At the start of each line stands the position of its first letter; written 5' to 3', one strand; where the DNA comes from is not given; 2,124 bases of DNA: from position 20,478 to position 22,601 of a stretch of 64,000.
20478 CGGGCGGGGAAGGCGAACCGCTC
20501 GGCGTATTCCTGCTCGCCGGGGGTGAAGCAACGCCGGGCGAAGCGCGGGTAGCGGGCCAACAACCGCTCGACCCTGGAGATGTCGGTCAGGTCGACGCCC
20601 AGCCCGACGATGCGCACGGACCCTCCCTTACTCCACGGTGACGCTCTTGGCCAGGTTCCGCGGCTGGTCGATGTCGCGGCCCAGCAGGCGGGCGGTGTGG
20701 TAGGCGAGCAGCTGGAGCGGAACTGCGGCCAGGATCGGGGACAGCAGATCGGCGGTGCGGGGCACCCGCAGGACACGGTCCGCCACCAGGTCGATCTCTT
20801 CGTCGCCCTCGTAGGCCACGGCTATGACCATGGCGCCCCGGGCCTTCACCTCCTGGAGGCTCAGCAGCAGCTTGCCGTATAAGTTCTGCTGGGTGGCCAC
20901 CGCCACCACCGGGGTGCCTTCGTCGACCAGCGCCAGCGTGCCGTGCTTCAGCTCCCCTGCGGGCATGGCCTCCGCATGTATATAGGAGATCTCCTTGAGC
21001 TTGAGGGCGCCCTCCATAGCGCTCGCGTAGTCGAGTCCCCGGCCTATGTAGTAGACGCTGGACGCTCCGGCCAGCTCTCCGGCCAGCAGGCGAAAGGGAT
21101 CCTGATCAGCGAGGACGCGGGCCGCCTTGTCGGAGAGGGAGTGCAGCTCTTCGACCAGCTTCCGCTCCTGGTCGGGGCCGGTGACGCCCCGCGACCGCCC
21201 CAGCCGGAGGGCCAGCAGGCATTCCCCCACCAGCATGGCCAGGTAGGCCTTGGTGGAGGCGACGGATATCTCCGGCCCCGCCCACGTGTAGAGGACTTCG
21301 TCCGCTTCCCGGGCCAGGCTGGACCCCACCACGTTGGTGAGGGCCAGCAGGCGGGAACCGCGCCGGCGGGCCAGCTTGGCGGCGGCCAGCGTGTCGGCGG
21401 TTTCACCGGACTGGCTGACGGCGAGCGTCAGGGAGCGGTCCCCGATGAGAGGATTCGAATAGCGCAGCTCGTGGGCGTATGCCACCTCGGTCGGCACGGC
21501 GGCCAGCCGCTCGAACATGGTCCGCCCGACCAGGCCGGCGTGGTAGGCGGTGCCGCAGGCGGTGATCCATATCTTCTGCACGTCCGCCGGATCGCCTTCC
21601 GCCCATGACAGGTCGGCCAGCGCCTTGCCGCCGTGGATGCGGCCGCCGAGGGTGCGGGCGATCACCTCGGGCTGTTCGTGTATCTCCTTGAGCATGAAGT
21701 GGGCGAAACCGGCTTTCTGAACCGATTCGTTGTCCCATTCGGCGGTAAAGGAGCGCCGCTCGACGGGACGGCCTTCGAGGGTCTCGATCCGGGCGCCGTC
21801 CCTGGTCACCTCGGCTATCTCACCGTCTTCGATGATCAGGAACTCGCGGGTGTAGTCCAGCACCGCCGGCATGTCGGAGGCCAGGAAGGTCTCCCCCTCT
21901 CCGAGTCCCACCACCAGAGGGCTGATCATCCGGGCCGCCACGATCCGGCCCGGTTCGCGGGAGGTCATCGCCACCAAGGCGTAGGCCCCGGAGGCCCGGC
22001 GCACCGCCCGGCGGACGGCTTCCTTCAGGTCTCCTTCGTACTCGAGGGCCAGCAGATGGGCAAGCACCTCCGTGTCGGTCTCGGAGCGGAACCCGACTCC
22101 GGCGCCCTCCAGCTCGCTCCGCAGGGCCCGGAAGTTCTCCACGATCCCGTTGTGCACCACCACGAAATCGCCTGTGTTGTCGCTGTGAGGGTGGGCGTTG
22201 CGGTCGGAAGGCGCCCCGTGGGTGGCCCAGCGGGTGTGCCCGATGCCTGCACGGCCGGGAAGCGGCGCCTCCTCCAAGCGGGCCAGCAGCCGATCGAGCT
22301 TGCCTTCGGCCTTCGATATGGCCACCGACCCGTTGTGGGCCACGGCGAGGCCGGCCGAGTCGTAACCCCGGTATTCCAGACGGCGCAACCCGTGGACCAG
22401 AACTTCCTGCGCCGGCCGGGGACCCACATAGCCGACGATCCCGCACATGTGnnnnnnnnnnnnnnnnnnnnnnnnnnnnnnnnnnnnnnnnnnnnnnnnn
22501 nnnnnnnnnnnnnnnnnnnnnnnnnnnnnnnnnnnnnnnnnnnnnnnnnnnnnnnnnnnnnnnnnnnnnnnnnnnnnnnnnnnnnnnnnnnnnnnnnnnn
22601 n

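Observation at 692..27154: Four-copy family of promoter-led, GC-rich structured elements sharing an upstream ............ motif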

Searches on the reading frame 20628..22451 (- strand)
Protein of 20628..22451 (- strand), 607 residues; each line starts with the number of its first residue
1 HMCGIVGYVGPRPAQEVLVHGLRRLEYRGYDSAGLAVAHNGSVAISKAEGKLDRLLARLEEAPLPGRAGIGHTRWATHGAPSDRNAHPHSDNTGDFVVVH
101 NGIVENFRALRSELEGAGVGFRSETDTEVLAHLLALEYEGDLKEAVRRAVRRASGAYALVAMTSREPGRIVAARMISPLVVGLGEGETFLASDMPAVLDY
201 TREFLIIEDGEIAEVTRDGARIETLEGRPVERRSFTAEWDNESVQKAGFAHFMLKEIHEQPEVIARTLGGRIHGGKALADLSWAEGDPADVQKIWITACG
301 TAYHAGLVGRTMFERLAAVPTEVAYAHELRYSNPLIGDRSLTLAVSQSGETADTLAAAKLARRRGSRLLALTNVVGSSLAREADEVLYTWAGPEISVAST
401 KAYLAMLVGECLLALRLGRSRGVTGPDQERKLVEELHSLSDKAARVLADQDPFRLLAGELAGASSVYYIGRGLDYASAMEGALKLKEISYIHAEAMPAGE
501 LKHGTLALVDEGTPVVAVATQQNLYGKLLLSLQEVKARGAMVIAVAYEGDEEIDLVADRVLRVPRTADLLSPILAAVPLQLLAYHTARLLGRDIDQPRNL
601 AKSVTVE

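Call 34: find_homologous_proteins(query=window:20628-22451:-, max_evalue=1e-100)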
Query window:20628-22451:- (607 aa): 8000 proteins with E <= 1e-100 among 8000 candidates; the best 120 are listed.
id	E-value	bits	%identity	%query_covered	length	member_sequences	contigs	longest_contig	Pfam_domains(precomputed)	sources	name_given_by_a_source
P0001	0.0e+0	1318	100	100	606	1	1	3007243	PF01380.28,PF13522.12,PF13537.12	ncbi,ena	-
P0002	0.0e+0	1309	99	100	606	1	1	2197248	PF01380.28,PF13522.12,PF13537.12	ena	-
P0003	0.0e+0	1308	99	100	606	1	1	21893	PF01380.28,PF13522.12,PF13537.12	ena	-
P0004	0.0e+0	1302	99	100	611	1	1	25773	PF01380.28,PF13522.12,PF13537.12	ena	-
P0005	0.0e+0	1208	91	100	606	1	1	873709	PF01380.28,PF13522.12,PF13537.12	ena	-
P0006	0.0e+0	1157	88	100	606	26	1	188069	PF01380.28,PF13522.12,PF13537.12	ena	-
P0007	0.0e+0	1146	87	100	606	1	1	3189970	PF01380.28,PF13522.12,PF13537.12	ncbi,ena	-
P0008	0.0e+0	1145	87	100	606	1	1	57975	PF01380.28,PF13522.12,PF13537.12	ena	-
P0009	0.0e+0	1143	88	100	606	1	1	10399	PF01380.28,PF13522.12,PF13537.12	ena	-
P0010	0.0e+0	1142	87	100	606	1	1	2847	PF01380.28,PF13522.12,PF13537.12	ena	-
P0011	0.0e+0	1140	87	100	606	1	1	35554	PF01380.28,PF13522.12,PF13537.12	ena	-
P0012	0.0e+0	1139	87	100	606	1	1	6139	PF01380.28,PF13522.12,PF13537.12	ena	-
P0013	0.0e+0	1138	87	100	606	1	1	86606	PF01380.28,PF13522.12,PF13537.12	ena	-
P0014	0.0e+0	1137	87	100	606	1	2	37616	PF01380.28,PF13522.12,PF13537.12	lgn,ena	-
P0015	0.0e+0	1137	87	100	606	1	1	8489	PF01380.28,PF13522.12,PF13537.12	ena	-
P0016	0.0e+0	1132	87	100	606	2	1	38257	PF01380.28,PF13522.12,PF13537.12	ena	-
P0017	0.0e+0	1131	86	100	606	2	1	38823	PF01380.28,PF13522.12,PF13537.12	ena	-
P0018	0.0e+0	1104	84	100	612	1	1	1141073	PF01380.28,PF13522.12,PF13537.12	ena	-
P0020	0.0e+0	1081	83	100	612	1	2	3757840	PF01380.28,PF13522.12,PF13537.12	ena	-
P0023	0.0e+0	1044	80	100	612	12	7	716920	PF01380.28,PF13522.12,PF13537.12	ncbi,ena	-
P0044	0.0e+0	1010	77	100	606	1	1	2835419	PF01380.28,PF13522.12,PF13537.12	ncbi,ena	-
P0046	1.5e-295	1000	77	100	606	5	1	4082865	PF01380.28,PF13522.12,PF13537.12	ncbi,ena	-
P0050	9.2e-292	987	75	100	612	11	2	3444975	PF01380.28,PF13522.12,PF13537.12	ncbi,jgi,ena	-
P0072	9.1e-287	971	74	100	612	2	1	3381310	PF01380.28,PF13522.12,PF13537.12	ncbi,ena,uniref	ncbi:glutamine--fructose-6-phosphate transaminase (isomerizing) [Candidatus Spongiisocius sp.]|unire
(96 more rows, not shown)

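Call 35: find_encoding_contigs(protein=P0005, flank=10000, max_places=2)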
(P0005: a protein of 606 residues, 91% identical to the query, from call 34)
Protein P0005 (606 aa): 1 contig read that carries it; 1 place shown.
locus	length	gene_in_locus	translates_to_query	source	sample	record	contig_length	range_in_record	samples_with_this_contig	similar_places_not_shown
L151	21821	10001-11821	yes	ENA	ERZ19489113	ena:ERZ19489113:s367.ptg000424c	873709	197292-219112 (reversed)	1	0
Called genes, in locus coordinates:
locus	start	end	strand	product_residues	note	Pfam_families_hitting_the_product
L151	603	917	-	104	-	-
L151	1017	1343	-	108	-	-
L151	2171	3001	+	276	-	PF03976:PPK2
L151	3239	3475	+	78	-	-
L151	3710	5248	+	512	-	PF01555:N6_N4_Mtase, PF01844:HNH, PF14279:HNH_5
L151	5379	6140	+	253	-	PF00395:SLH (weak)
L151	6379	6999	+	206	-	-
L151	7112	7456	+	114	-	-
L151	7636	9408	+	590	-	-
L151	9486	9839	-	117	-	-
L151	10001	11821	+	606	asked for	PF13522:GATase_6, PF13537:GATase_7, PF01380:SIS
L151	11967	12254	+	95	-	-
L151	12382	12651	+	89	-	-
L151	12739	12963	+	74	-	-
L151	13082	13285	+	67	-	-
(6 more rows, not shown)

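Call 36: find_encoding_contigs(protein=P0007, flank=10000, max_places=2)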
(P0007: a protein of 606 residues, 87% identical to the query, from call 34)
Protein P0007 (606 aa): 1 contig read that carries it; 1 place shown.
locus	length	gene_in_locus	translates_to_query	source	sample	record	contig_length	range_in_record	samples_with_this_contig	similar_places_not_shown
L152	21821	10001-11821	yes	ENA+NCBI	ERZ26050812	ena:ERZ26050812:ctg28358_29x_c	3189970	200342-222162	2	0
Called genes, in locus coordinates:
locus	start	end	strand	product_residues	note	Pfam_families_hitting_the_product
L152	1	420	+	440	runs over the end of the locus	PF00344:SecY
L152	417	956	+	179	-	PF00406:ADK, PF13207:AAA_17, PF13238:AAA_18 (weak), PF13671:AAA_33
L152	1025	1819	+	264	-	PF00557:Peptidase_M24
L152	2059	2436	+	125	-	PF00416:Ribosomal_S13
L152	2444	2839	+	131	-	PF00411:Ribosomal_S11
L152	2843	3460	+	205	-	PF00163:Ribosomal_S4, PF01479:S4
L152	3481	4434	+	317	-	PF01193:RNA_pol_L, PF01000:RNA_pol_A_bac, PF03118:RNA_pol_A_CTD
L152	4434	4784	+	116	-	PF01196:Ribosomal_L17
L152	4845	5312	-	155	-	-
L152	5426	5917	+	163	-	-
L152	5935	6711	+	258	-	PF01416:PseudoU_synth_1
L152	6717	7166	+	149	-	PF00572:Ribosomal_L13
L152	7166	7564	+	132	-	PF00380:Ribosomal_S9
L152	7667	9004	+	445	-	PF02878:PGM_PMM_I, PF02879:PGM_PMM_II, PF02880:PGM_PMM_III, PF00408:PGM_PMM_IV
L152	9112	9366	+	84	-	-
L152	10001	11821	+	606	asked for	PF13522:GATase_6, PF13537:GATase_7, PF01380:SIS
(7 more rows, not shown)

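Call 37: find_encoding_contigs(protein=P0018, flank=10000, max_places=2)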
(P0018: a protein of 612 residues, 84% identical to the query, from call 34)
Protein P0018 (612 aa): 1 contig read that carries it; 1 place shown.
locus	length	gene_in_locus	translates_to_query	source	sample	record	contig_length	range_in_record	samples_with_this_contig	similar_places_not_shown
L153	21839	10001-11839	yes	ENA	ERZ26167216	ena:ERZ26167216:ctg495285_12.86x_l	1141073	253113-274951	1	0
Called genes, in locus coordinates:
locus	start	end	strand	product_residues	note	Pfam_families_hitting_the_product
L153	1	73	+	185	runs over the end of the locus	PF00406:ADK, PF13207:AAA_17, PF13238:AAA_18, PF13671:AAA_33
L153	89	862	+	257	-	PF00557:Peptidase_M24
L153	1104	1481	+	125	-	PF00416:Ribosomal_S13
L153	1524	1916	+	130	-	PF00411:Ribosomal_S11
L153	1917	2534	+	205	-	PF00163:Ribosomal_S4, PF01479:S4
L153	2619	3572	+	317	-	PF01193:RNA_pol_L, PF01000:RNA_pol_A_bac, PF03118:RNA_pol_A_CTD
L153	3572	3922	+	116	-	PF01196:Ribosomal_L17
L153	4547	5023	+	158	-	-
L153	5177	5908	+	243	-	PF01416:PseudoU_synth_1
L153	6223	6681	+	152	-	PF00572:Ribosomal_L13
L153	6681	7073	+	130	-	PF00380:Ribosomal_S9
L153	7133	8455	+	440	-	PF02878:PGM_PMM_I, PF02879:PGM_PMM_II, PF02880:PGM_PMM_III, PF00408:PGM_PMM_IV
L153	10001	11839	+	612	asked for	PF13522:GATase_6, PF13537:GATase_7, PF01380:SIS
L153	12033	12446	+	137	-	PF01648:ACPS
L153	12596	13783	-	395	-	PF00155:Aminotran_1_2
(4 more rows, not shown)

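Call 38: find_encoding_contigs(protein=P0020, flank=10000, max_places=2)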
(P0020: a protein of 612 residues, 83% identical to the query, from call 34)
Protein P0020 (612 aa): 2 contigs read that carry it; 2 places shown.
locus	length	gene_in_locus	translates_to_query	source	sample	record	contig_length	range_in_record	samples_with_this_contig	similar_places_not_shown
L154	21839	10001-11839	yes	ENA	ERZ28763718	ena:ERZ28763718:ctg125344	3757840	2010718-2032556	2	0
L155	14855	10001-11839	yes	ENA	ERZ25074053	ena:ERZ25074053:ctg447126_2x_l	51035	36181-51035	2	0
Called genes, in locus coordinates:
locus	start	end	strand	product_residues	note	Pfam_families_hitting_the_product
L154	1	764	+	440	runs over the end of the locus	PF00344:SecY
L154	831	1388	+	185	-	PF00406:ADK, PF13207:AAA_17, PF13671:AAA_33 (weak)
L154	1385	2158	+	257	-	PF00557:Peptidase_M24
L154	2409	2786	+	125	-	PF00416:Ribosomal_S13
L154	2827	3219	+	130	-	PF00411:Ribosomal_S11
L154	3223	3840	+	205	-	PF00163:Ribosomal_S4, PF01479:S4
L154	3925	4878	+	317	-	PF01193:RNA_pol_L, PF01000:RNA_pol_A_bac, PF03118:RNA_pol_A_CTD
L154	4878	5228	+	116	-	PF01196:Ribosomal_L17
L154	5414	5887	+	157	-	-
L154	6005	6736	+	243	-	PF01416:PseudoU_synth_1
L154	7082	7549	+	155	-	PF00572:Ribosomal_L13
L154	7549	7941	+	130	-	PF00380:Ribosomal_S9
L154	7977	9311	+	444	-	PF02878:PGM_PMM_I, PF02879:PGM_PMM_II, PF02880:PGM_PMM_III, PF00408:PGM_PMM_IV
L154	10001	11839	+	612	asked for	PF13522:GATase_6, PF13537:GATase_7, PF01380:SIS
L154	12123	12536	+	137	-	PF01648:ACPS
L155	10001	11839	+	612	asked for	PF13522:GATase_6, PF13537:GATase_7, PF01380:SIS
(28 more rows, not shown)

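Call 43: list_cluster_members(proteins=[P0001, P0007, P0023, P0044, P0046, P0050, P0072])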
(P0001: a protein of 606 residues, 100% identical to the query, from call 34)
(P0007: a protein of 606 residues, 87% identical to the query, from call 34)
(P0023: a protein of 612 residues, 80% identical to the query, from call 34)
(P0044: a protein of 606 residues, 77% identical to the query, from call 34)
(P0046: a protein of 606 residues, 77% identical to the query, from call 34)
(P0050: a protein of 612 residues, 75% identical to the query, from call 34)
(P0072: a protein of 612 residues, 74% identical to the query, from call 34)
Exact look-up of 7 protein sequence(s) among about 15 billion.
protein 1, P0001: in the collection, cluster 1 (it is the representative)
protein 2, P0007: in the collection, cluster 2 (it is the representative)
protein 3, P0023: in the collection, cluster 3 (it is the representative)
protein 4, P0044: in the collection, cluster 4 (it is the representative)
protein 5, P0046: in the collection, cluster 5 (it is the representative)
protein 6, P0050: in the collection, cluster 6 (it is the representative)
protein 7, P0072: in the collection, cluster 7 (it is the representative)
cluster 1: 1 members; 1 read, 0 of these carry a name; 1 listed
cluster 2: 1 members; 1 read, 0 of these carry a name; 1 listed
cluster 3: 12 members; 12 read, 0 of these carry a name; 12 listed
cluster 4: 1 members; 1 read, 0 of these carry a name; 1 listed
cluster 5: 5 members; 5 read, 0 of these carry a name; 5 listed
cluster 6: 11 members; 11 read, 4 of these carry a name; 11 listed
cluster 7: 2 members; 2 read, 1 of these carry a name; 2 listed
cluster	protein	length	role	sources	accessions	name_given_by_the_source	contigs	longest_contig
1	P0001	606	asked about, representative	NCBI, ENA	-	-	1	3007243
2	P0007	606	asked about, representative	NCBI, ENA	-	-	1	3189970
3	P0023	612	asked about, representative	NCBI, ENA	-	-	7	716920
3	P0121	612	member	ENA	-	-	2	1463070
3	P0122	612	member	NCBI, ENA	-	-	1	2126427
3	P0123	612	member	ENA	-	-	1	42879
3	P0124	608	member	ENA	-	-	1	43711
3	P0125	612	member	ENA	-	-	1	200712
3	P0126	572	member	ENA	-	-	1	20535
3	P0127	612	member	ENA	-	-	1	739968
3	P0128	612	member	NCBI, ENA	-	-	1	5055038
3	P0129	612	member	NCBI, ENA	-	-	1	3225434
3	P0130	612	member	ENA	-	-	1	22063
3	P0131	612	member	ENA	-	-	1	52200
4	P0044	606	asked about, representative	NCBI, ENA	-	-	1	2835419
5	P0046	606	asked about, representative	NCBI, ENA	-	-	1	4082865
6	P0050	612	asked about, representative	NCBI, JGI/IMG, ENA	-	-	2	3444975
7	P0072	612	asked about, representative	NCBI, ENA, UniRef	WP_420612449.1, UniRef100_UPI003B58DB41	glutamine--fructose-6-phosphate transaminase (isomerizing) [Candidatus Spongiisocius sp.] | glutamine--fructose-6-phosphate transaminase (isomerizing) n=1 Tax=Candidatus ...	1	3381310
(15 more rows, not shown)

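Call 49: find_encoding_contigs(protein=P0006, flank=10000, max_places=3)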
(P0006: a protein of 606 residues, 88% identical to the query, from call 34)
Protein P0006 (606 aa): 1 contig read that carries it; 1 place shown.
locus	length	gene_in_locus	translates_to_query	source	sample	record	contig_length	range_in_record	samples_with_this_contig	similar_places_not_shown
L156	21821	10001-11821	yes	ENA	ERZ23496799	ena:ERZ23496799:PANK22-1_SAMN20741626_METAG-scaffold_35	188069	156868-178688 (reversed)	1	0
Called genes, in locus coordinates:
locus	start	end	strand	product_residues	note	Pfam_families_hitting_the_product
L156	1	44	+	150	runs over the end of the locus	PF00828:Ribosomal_L27A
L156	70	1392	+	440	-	PF00344:SecY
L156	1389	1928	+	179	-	PF00406:ADK, PF13207:AAA_17, PF13238:AAA_18 (weak), PF13671:AAA_33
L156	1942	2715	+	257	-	PF00557:Peptidase_M24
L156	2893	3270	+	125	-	PF00416:Ribosomal_S13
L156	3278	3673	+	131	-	PF00411:Ribosomal_S11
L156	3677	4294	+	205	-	PF00163:Ribosomal_S4, PF01479:S4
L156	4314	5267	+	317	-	PF01193:RNA_pol_L, PF01000:RNA_pol_A_bac, PF03118:RNA_pol_A_CTD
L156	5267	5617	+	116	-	PF01196:Ribosomal_L17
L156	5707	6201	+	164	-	-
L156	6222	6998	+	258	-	PF01416:PseudoU_synth_1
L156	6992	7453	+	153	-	PF00572:Ribosomal_L13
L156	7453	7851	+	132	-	PF00380:Ribosomal_S9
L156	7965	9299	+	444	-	PF02878:PGM_PMM_I, PF02879:PGM_PMM_II, PF02880:PGM_PMM_III, PF00408:PGM_PMM_IV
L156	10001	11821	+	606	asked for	PF13522:GATase_6, PF13537:GATase_7, PF01380:SIS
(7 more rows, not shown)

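Call 50: find_encoding_contigs(protein=P0013, flank=10000, max_places=3)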
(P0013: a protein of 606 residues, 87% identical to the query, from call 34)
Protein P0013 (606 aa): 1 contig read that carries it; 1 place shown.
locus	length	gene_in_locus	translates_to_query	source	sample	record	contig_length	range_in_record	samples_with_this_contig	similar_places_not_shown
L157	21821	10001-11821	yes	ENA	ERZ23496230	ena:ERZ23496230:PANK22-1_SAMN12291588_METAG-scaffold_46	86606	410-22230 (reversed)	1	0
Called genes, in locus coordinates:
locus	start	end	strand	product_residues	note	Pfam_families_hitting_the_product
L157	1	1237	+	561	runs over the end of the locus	PF00111:Fer2, PF17651:Raco_middle, PF14574:RACo_C_ter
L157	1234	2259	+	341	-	PF00809:Pterin_bind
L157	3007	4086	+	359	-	-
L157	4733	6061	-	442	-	PF03747:ADP_ribosyl_GH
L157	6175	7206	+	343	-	PF00293:NUDIX, PF21906:WHD_NrtR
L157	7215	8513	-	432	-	PF00202:Aminotran_3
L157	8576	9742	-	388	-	PF01546:Peptidase_M20 (weak), PF07687:M20_dimer (weak)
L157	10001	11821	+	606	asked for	PF13522:GATase_6, PF13537:GATase_7, PF01380:SIS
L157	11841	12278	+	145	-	PF01648:ACPS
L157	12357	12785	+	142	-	-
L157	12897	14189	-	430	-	PF13458:Peripla_BP_6, PF01094:ANF_receptor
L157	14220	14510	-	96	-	-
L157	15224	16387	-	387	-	PF00155:Aminotran_1_2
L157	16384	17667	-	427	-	PF02515:CoA_transf_3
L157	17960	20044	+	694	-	PF00395:SLH, PF02369:Big_1 (faint)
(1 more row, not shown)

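Call 51: find_encoding_contigs(protein=P0017, flank=10000, max_places=3)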
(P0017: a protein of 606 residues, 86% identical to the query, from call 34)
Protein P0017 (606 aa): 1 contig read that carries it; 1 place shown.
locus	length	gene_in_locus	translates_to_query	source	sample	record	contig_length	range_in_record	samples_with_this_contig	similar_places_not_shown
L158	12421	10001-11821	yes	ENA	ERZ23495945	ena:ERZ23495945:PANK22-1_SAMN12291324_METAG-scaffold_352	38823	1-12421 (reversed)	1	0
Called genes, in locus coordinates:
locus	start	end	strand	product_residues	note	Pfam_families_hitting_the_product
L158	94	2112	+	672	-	PF05378:Hydant_A_N, PF01968:Hydantoinase_A, PF19278:Hydant_A_C (weak)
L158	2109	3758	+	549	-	PF02538:Hydantoinase_B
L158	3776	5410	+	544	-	PF05960:DUF885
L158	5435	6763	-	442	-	PF00202:Aminotran_3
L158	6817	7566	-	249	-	-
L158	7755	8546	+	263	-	PF00378:ECH_1, PF16113:ECH_2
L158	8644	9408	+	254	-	PF21321:HTH_66 (weak), PF04255:DUF433 (weak)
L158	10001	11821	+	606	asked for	PF13522:GATase_6, PF13537:GATase_7, PF01380:SIS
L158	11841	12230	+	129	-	PF01648:ACPS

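Call 67: find_encoding_contigs(protein=P0002, flank=10000, max_places=2)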
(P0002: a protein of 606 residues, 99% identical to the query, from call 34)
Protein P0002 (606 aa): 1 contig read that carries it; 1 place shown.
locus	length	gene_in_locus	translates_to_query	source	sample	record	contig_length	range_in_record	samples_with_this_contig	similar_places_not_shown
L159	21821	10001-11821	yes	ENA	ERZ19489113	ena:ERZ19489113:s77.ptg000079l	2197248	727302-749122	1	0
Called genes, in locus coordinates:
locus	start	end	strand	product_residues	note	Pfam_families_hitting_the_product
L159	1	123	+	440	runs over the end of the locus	PF00344:SecY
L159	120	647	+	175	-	PF00406:ADK, PF13207:AAA_17, PF13238:AAA_18 (weak), PF13671:AAA_33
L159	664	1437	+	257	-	PF00557:Peptidase_M24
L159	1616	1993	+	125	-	PF00416:Ribosomal_S13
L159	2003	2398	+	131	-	PF00411:Ribosomal_S11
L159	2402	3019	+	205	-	PF00163:Ribosomal_S4, PF01479:S4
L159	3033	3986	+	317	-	PF01193:RNA_pol_L, PF01000:RNA_pol_A_bac, PF03118:RNA_pol_A_CTD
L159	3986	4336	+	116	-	PF01196:Ribosomal_L17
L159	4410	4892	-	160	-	-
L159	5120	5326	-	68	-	-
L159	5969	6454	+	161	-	-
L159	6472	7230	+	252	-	PF01416:PseudoU_synth_1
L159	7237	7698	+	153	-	PF00572:Ribosomal_L13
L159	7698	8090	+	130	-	PF00380:Ribosomal_S9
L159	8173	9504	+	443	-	PF02878:PGM_PMM_I, PF02879:PGM_PMM_II, PF02880:PGM_PMM_III, PF00408:PGM_PMM_IV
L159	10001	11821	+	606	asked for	PF13522:GATase_6, PF13537:GATase_7, PF01380:SIS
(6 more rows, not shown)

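Call 68: find_encoding_contigs(protein=P0011, flank=10000, max_places=2)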
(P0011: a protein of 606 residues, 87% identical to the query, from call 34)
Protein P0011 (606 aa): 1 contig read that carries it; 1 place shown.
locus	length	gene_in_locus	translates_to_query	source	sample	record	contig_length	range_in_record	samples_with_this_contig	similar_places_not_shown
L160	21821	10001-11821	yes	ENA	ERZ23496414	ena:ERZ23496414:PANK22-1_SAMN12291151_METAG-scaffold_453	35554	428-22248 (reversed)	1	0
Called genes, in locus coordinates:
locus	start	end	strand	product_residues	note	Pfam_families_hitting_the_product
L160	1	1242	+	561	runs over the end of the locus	PF00111:Fer2, PF17651:Raco_middle, PF14574:RACo_C_ter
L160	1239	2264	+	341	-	PF00809:Pterin_bind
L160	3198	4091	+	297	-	-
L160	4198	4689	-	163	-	PF01936:NYN (weak)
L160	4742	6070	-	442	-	PF03747:ADP_ribosyl_GH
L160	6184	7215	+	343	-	PF00293:NUDIX, PF21906:WHD_NrtR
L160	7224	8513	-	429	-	PF00202:Aminotran_3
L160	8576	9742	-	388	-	PF01546:Peptidase_M20 (weak), PF07687:M20_dimer (weak)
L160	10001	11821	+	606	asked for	PF13522:GATase_6, PF13537:GATase_7, PF01380:SIS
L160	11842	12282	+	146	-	PF01648:ACPS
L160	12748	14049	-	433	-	PF13458:Peripla_BP_6, PF01094:ANF_receptor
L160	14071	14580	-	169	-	-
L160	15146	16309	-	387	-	PF00155:Aminotran_1_2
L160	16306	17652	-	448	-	PF02515:CoA_transf_3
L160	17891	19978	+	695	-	PF00395:SLH, PF02369:Big_1 (faint)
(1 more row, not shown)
